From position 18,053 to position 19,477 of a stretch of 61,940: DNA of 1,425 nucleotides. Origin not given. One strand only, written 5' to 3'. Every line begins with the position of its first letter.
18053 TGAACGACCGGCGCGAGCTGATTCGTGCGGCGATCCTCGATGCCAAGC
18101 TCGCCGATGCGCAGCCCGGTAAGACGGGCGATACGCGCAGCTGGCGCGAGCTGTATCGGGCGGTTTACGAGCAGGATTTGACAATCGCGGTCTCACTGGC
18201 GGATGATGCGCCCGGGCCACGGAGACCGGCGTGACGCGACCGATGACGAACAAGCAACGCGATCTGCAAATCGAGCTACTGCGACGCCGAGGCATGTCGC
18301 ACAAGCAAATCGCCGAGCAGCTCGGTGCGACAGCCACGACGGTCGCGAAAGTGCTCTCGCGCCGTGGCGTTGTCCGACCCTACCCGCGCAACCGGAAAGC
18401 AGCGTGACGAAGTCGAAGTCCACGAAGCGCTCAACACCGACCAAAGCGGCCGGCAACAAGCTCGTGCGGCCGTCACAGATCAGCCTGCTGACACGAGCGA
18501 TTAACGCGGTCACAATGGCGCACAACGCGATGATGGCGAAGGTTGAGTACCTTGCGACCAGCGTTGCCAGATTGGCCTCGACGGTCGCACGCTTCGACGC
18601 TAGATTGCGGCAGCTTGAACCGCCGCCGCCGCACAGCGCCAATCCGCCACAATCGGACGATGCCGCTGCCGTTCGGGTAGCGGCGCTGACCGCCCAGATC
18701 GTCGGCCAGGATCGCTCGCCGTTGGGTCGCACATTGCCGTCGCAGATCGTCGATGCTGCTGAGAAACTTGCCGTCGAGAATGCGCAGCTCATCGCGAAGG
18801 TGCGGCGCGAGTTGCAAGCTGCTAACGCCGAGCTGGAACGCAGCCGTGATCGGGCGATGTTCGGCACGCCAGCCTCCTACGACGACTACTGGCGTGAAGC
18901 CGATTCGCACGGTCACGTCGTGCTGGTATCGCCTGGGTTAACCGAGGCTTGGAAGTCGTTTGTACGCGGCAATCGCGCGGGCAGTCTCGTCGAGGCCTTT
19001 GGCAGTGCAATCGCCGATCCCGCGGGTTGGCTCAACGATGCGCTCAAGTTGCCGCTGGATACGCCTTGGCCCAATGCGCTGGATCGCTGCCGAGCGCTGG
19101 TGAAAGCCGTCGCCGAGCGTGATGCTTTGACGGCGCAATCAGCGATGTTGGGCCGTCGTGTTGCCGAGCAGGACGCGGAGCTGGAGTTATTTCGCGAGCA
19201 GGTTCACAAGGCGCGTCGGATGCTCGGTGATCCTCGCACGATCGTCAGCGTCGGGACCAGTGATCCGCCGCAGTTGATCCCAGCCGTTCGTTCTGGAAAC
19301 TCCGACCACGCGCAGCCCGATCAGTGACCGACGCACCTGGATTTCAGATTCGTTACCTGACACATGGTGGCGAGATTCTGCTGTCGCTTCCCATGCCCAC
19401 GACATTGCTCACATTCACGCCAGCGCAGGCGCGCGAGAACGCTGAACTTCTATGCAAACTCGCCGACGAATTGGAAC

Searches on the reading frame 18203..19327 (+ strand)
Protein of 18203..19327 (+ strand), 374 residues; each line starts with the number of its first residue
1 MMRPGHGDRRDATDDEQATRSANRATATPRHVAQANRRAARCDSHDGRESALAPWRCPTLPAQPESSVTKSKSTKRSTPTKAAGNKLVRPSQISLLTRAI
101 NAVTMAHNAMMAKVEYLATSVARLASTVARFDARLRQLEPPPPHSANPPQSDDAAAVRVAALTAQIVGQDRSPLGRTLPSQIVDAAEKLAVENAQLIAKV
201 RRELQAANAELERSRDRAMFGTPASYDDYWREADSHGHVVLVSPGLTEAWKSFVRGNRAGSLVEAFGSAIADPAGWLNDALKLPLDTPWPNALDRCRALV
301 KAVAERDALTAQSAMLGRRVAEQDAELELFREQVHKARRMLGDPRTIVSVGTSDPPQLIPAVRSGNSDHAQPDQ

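Call 6: search_protein_families(library=phrogs, proteins=[window:18203-19327:+], max_evalue=0.01)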
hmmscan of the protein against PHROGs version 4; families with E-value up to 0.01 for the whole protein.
window:18203-19327:+ (374 aa): 0 families

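Call 27: search_protein_families(library=pfam, proteins=[window:18203-19327:+], max_evalue=0.01)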
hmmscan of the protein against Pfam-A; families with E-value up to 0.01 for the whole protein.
window:18203-19327:+ (374 aa): 1 family
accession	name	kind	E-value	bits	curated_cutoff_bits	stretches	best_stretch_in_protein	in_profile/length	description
PF02097.20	Filo_VP35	-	0.0068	16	27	1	85-146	111-172/342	Filoviridae VP35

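Call 38: find_homologous_proteins(query=window:18404-19324:+, max_evalue=0.001)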
Query window:18404-19324:+ (307 aa): 1 proteins with E <= 0.001 among 8000 candidates.
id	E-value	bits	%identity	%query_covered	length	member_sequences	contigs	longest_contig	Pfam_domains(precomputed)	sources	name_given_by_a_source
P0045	9.0e-193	657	100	100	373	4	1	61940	-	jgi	-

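Call 85: search_protein_families(library=padloc, proteins=[window:18404-19327:+], max_evalue=0.01)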
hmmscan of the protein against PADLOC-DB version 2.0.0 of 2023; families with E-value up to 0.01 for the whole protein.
window:18404-19327:+ (307 aa): 0 families
